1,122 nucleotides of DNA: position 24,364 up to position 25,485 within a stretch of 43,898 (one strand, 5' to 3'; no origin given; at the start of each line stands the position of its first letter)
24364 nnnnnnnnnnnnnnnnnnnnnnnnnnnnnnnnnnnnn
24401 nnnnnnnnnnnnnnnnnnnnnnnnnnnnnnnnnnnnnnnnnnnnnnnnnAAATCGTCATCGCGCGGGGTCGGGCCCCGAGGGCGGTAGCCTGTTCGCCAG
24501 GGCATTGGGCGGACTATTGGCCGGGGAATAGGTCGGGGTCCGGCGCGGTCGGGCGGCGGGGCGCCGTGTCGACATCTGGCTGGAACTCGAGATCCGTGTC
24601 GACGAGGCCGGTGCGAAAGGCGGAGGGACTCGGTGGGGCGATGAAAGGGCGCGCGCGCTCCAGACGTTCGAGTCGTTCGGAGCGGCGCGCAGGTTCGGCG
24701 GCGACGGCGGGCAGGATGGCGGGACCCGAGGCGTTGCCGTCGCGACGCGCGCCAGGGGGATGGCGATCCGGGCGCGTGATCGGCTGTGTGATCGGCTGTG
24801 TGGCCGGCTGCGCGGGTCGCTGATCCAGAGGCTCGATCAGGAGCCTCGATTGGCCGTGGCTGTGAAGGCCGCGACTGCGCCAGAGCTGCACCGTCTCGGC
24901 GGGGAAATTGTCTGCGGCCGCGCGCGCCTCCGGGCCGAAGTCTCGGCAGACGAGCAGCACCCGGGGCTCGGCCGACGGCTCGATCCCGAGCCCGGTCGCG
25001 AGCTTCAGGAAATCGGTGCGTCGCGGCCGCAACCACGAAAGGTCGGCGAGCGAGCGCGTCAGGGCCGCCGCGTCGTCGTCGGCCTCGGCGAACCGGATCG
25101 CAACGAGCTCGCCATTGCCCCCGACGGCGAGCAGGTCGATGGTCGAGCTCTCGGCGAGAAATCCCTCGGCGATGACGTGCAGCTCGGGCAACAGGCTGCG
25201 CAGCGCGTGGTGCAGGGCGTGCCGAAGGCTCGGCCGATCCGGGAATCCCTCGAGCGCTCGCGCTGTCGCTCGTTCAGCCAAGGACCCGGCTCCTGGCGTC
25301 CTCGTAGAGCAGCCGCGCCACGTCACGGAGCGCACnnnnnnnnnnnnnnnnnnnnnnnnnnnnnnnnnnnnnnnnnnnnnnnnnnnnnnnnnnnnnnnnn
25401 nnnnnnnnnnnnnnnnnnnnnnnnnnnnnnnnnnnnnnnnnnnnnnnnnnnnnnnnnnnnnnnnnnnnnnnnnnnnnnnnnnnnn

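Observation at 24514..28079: MerR / ParA-CBM48 / Walker-A-less ParA paralogue / inactivated NucS-like protein: candidate undescribed cargo-positioning module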

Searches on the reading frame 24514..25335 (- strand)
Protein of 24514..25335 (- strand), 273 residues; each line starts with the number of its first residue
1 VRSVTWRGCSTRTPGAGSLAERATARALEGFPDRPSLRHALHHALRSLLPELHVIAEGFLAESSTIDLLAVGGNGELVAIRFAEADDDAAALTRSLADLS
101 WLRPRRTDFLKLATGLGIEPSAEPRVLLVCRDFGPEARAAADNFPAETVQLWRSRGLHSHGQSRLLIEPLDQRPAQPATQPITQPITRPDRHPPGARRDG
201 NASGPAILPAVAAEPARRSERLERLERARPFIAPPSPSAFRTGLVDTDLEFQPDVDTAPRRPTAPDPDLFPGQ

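Call 3: search_protein_families(library=pfam, proteins=[window:24514-25335:-], max_evalue=0.01)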
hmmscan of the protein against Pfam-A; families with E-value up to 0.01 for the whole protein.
window:24514-25335:- (273 aa): 0 families

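Call 4: search_protein_families(library=ncbifam, proteins=[window:24514-25335:-], max_evalue=0.01)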
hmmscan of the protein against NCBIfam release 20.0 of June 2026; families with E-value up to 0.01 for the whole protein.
window:24514-25335:- (273 aa): 0 families

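Call 8: find_homologous_proteins(query=window:24514-25335:-)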
Query window:24514-25335:- (273 aa): 140 proteins with E <= 0.001 among 8000 candidates; the best 120 are listed.
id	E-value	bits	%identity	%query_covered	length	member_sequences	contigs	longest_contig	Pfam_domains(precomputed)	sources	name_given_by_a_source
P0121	5.1e-159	546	99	93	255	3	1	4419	-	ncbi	-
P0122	5.6e-122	425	77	93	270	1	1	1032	-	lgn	-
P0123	2.7e-104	367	79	86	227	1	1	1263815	-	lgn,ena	-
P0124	5.0e-83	297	64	93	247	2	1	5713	-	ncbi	-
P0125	7.1e-82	293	66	89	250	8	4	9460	-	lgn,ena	-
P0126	1.1e-81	293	63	93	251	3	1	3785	-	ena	-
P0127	1.7e-80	289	63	93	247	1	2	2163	-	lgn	-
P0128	9.9e-62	227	54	92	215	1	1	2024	-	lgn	-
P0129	1.3e-61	227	54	85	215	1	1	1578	-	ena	-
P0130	2.6e-61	226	58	85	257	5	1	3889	-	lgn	-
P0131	3.7e-61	225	53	85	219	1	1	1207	-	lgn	-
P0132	8.7e-61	224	66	55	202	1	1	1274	-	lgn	-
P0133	4.5e-57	212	53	85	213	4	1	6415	-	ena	-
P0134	1.7e-55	207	48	95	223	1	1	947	-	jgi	jgi:hypothetical protein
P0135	4.7e-55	205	54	76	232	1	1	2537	-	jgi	jgi:hypothetical protein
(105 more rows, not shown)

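Call 15: search_solved_structures(query=A2, max_evalue=10, show_alignments=2)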
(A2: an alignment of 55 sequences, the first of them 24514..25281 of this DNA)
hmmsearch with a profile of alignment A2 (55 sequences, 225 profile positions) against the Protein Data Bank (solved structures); distinct sequences matched with E-value up to 10: 1.
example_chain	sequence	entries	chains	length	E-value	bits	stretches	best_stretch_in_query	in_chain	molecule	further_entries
1jju_B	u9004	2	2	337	0.4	13.5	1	185-216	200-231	QUINOHEMOPROTEIN AMINE DEHYDROGENASE | quinohemoprotein amine dehydrogenase 40 kDa subunit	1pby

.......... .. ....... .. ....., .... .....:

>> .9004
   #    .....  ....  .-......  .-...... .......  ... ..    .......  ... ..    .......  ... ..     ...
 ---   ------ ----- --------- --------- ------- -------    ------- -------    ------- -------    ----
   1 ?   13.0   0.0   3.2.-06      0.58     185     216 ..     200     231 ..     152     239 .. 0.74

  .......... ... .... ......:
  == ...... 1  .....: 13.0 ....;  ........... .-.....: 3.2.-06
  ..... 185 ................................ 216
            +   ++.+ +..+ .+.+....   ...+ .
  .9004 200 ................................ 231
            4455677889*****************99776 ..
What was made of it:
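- Tried and rejected: Nothing relevant (call 15).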

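Call 22: predict_structure(alignment_id=A2)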
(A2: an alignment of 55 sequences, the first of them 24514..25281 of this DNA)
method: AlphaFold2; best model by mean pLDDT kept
length: 255 residues; sequences in the alignment: 55
mean_pLDDT: 77.3   pTM: 0.60
mean pLDDT of the five models: 77.3, 77.1, 76.8, 76.8, 75.5
residues with pLDDT >= 90: 116; 70-90: 38; 50-70: 77; < 50: 24
segments of 3 or more residues with pLDDT < 50: 1-5, 156-162
pLDDT, mean of each block of 10 residues (from residue 1): 53 90 96 95 88 96 93 96 94 88 95 95 93 95 92 62 54 54 51 53 53 63 63 63 68 58
secondary structure, 60 per line:
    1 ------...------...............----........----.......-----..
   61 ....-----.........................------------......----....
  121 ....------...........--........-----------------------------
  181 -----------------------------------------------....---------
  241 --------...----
elements in order: H16-30 E35-42 E47-53 E59-64 H70-94 E107-112 H117-124 E131-141 E144-151 H228-231
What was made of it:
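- On NucS / EndoMS (p4): There is only one globular domain of about 140 aa (call 22).
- Checked: The AF2 model has a globular part at aa 10-152 and a disordered, Pro-rich remainder (call 22).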

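Call 26: fold_search(model_id=the predicted structure, library=pdb)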
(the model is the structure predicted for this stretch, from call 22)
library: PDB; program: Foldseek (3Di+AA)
matches with E <= 10: 636; with E <= 0.001: 3
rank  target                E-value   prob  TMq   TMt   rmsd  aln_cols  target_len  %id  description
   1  2vld_B                5.0e-04  1.00  0.32  0.36   4.1       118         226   13  crystal structure of a repair endonuclease from Pyrococcus abyssi (released 2009-05-19)
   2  5gke_A                6.9e-04  1.00  0.32  0.34   3.8       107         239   11  Structure of EndoMS-dsDNA1 complex (released 2016-11-02)
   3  2vld_A                6.9e-04  1.00  0.32  0.36   4.1       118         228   13  crystal structure of a repair endonuclease from Pyrococcus abyssi (released 2009-05-19)
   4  3dnx                  5.1e-03  0.97  0.24  0.38   6.5       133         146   17  SPO1766 protein of unknown function from Silicibacter pomeroyi. (released 2008-09-02)
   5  8ps5_A                5.4e-03  0.96  0.25  0.17   9.9       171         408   15  Escherichia coli SduA complex bound to DNA (released 2025-01-22)
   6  6wxw_A                2.1e-02  0.89  0.25  0.18   6.5       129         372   11  crystal structure of apo Card1 (released 2020-12-30)
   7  6xl1_A                3.1e-02  0.80  0.22  0.16   6.2       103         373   10  crystal structure of cA4-activated Card1(D294N) (released 2020-12-30)
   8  9n6b_B                3.7e-02  0.10  0.12  0.07  18.4       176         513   11  Structure of the retron IA complex with HNH nuclease in the "up" orientation (released 2025-04-23)
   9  4dap                  4.0e-02  0.80  0.30  0.33   6.0       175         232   12  The structure of Escherichia coli SfsA (released 2013-08-14)
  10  8q43_B                4.2e-02  0.93  0.22  0.14   4.5        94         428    8  Crystal structure of cA4-bound Can2 (E341A) in complex with oligo-C DNA (released 2023-11-22)
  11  4dav_A                5.5e-02  0.89  0.32  0.35   6.2       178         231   12  The structure of Pyrococcus Furiosus SfsA in complex with DNA (released 2014-10-01)
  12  8gh6_A                6.2e-02  0.60  0.24  0.09   6.1       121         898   14  Bombyx mori R2 retrotransposon initiating target-primed reverse transcription (released 2023-04-05)
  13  9np6_A                8.5e-02  0.35  0.21  0.08  10.7       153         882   15  Cryo-EM structure of AdnA(D934A)-AdnB(D1014A) in complex with AMPPNP and blunt end DNA (released 2025-03-19)
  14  6ppr_A                9.1e-02  0.28  0.19  0.07  10.9       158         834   16  Cryo-EM structure of AdnA(D934A)-AdnB(D1014A) in complex with AMPPNP and DNA (released 2019-11-20)
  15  9nl2_A                9.7e-02  0.57  0.23  0.07   6.0       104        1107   15  Structure of R2 retrotransposon protein from Platysternon megacephalum initiating target-primed reverse transcription (released 2025-06-18)
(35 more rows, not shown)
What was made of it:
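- Checked: Best PDB matches are NucS 2vld (E=5e-4) and EndoMS 5gke (E=7e-4), followed by other PD-(D/E)xK nucleases (call 26).
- p4's structural neighbours include the Shedu protein SduA, Card1 and Can2 (call 26).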

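Call 28: search_protein_families(library=pfam, alignment_id=A2, max_evalue=10)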
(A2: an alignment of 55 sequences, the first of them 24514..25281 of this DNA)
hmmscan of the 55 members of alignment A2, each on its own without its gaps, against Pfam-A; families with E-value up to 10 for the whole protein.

A. member 1, window:24514-25281:- (255 aa): 0 families

B. families by the number of members that match (of 55 scanned): 7 families
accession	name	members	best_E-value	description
PF19716.4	DUF6211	2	0.012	Family of unknown function (DUF6211)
PF20271.3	CATASP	2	0.1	CATRA-Associated Small Protein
PF04886.17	PT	1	0.00037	PT disordered repeat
PF08629.15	PDE8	1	0.035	PDE8 phosphodiesterase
PF06319.18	MmcB-like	1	0.37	DNA repair protein MmcB-like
PF02558.23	ApbA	1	0.37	Ketopantoate reductase PanE/ApbA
PF13388.11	DUF4106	1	5.5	Protein of unknown function (DUF4106)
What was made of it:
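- On NucS / EndoMS (p4): There is no Pfam NucS hit, even at E=10, for 55 members (call 28).
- Tried and rejected: Pfam at E=10 on 55 p4 members gave only noise (call 28).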

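Call 90: search_protein_families(library=padloc, proteins=[window:24514-25281:-], max_evalue=0.01)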
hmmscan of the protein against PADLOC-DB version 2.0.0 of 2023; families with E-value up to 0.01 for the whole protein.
window:24514-25281:- (255 aa): 2 families
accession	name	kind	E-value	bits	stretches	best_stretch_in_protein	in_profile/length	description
PDLC04915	PDC-S11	-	0.0042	14.4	1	15-68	26-82/379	-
PDLC04909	PDC-S11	-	0.0049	14.5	0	10-63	21-77/347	-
